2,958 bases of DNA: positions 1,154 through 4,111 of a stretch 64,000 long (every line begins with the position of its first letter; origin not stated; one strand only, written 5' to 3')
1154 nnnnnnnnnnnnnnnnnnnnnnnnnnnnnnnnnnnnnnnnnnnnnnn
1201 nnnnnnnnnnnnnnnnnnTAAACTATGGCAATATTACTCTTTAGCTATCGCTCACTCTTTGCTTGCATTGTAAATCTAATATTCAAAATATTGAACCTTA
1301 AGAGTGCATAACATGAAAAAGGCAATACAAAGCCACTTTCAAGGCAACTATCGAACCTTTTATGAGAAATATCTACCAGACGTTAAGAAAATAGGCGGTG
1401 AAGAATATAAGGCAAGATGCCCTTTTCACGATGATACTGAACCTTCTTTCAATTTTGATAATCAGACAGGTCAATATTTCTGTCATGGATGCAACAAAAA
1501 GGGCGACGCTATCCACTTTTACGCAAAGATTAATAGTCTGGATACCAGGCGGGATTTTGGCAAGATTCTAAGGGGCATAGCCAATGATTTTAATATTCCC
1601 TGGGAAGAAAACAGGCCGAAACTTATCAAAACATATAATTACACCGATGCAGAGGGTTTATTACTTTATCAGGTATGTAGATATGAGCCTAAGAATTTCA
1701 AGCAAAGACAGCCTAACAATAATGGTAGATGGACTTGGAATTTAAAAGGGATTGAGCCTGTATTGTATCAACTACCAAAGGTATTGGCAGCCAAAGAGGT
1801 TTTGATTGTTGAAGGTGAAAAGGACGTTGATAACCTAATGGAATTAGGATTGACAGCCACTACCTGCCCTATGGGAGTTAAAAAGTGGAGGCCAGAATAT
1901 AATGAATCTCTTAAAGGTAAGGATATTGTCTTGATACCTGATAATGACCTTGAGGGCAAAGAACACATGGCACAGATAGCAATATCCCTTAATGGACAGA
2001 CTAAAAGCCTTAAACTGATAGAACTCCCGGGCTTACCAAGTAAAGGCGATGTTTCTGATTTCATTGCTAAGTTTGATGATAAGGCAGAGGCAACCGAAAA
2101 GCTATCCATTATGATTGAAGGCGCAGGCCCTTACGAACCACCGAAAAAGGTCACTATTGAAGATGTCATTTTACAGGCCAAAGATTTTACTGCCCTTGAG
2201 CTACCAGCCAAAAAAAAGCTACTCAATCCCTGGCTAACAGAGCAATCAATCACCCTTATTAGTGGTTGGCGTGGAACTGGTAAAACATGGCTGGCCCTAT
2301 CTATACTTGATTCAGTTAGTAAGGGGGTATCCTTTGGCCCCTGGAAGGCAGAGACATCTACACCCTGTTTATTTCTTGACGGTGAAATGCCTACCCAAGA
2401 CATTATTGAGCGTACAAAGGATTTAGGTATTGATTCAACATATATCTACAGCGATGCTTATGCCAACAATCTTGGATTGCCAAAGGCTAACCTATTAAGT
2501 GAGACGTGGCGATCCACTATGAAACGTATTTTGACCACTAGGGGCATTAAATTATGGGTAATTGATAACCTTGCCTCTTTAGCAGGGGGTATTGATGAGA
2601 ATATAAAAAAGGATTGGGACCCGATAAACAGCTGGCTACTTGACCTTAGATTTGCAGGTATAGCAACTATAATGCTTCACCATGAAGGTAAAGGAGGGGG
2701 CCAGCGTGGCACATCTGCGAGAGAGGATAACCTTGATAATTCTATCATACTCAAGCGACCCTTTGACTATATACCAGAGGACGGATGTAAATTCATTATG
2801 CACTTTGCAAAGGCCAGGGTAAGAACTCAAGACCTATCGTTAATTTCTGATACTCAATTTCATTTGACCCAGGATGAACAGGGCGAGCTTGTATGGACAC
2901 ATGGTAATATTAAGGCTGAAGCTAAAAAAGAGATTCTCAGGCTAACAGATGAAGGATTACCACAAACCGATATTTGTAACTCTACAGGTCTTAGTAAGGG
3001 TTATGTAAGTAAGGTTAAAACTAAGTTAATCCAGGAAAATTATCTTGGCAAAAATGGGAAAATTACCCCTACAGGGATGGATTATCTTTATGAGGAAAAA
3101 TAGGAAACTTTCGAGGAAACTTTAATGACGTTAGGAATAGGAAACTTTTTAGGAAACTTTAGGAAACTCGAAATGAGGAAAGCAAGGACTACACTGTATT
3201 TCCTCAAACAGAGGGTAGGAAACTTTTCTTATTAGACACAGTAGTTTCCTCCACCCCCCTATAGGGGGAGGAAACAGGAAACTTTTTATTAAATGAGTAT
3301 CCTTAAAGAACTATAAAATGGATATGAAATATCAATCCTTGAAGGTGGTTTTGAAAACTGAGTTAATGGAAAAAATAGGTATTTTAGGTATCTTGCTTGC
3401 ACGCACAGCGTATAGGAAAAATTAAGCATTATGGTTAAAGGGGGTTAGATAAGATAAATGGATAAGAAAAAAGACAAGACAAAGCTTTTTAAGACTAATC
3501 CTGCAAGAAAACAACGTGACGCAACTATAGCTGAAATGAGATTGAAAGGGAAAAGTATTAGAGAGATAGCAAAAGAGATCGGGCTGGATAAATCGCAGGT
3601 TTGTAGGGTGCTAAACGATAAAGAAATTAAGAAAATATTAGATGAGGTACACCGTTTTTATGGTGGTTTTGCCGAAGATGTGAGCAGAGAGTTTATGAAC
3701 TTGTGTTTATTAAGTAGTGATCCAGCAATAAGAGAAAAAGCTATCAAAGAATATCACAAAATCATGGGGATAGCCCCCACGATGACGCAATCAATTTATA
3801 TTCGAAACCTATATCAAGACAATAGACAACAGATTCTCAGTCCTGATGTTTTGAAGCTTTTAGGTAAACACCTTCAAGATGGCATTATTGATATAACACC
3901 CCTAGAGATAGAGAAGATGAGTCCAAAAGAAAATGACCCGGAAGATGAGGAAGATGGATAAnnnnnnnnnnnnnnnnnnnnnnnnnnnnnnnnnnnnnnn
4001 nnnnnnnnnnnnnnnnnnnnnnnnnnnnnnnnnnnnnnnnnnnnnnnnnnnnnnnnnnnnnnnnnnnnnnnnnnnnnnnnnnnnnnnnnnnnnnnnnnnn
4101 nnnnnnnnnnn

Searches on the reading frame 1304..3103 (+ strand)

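Call 35: search_protein_families(library=pfam, proteins=[window:1304-3103:+])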
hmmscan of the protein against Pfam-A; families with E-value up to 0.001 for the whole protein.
window:1304-3103:+ (599 aa): 5 families
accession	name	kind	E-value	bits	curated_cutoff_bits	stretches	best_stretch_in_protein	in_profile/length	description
PF13481.12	AAA_25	-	2.8e-26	92.8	27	1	290-465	10-194/195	AAA domain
PF01807.25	Zn_ribbon_DnaG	-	1e-14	54.6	24.9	1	31-96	28-89/98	CHC2 zinc finger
PF13401.12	AAA_22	-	3.7e-05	24.5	27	1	313-434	4-104/130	AAA domain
PF06745.19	ATPase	-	0.0004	20.3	26.6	1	311-484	16-188/231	KaiC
PF24409.1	wHTH-PRTase_assc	-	0.00054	20.4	27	0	544-596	3-56/83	wHTH-PRTase associated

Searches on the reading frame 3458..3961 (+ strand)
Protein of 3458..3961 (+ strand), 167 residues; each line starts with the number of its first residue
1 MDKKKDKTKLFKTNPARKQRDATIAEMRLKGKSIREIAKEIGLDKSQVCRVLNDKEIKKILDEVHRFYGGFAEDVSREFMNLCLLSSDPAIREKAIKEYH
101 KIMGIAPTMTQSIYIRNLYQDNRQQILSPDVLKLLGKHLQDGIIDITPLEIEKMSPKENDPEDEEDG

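Call 35: search_protein_families(library=pfam, proteins=[window:3458-3961:+])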
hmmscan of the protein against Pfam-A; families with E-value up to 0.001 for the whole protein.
window:3458-3961:+ (167 aa): 2 families
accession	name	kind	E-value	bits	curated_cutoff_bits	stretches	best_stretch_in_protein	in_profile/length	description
PF13936.12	HTH_38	-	0.00015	21.9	27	1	23-52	12-41/44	Helix-turn-helix domain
PF13384.12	HTH_23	-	0.0002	21.5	24.6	1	22-53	8-39/50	Homeodomain-like domain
